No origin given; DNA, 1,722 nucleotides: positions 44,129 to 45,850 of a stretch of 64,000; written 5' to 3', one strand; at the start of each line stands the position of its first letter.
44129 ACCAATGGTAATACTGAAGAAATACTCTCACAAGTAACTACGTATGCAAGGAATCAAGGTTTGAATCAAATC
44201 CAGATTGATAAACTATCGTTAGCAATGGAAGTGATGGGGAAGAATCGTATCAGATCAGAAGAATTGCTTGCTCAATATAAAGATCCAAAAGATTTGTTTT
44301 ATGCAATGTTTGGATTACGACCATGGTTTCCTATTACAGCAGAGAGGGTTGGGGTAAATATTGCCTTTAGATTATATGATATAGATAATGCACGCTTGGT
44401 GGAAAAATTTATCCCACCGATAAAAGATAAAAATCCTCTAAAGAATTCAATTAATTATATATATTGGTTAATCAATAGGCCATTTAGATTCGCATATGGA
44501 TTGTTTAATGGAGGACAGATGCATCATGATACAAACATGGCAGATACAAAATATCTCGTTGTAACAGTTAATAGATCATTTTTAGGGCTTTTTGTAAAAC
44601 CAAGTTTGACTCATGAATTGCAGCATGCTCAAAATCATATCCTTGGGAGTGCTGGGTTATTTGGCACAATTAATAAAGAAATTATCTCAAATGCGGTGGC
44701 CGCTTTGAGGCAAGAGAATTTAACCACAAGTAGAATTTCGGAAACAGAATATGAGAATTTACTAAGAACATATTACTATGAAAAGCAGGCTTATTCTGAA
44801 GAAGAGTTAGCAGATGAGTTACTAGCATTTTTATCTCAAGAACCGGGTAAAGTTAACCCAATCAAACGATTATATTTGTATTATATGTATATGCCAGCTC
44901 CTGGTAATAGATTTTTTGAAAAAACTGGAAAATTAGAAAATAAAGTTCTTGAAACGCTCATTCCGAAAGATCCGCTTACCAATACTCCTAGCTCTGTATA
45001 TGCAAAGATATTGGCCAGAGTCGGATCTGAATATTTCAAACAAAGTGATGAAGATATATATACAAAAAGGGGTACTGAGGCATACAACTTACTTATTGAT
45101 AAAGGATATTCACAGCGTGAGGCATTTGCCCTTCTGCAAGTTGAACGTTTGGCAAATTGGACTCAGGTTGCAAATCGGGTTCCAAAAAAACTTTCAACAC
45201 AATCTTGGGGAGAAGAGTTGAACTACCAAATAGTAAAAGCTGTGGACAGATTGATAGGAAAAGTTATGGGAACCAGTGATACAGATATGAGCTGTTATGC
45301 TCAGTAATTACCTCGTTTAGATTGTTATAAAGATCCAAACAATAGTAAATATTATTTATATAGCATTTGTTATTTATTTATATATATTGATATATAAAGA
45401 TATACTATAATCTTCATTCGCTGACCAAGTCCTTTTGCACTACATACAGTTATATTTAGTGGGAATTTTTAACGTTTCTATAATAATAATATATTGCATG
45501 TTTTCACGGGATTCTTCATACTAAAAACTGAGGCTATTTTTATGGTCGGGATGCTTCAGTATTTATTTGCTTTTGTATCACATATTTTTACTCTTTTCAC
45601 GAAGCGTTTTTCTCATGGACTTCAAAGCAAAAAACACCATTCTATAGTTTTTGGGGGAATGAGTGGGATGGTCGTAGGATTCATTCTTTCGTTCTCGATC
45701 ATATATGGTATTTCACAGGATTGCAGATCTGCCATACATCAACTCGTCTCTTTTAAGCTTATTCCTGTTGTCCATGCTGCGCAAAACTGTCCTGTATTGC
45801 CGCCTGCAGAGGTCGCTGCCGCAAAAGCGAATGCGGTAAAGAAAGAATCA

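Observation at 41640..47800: The C-terminal 1.4 kb of gene 1 and the N-terminal region of gene 2 share one architecture; gene 2 looks like a partial duplicate of gene 1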

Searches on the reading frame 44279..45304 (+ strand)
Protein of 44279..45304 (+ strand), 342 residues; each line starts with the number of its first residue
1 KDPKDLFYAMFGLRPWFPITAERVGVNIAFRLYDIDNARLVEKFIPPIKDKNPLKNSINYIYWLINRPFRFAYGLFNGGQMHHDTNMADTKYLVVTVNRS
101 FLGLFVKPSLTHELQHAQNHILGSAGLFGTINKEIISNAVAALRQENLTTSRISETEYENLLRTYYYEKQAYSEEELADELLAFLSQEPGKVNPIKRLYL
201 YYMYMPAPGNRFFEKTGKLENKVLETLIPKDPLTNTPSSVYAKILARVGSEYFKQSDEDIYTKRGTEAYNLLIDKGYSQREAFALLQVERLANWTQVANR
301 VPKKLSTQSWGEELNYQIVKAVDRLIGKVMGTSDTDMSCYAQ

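Call 54: search_protein_families(library=pfam, proteins=[window:44279-45304:+], max_evalue=5)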
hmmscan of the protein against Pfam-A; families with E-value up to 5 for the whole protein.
window:44279-45304:+ (342 aa): 1 family
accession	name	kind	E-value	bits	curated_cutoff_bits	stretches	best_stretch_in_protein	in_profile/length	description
PF16187.10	Peptidase_M16_M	-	0.06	12.8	29.7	1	116-192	23-96/284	Middle or third domain of peptidase_M16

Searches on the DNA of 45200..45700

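Call 84: search_rna_families(source=window, start=45200, end=45700, threshold=evalue, max_evalue=1)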
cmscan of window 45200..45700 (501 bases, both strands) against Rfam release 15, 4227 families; matches with E-value up to 1: 0.
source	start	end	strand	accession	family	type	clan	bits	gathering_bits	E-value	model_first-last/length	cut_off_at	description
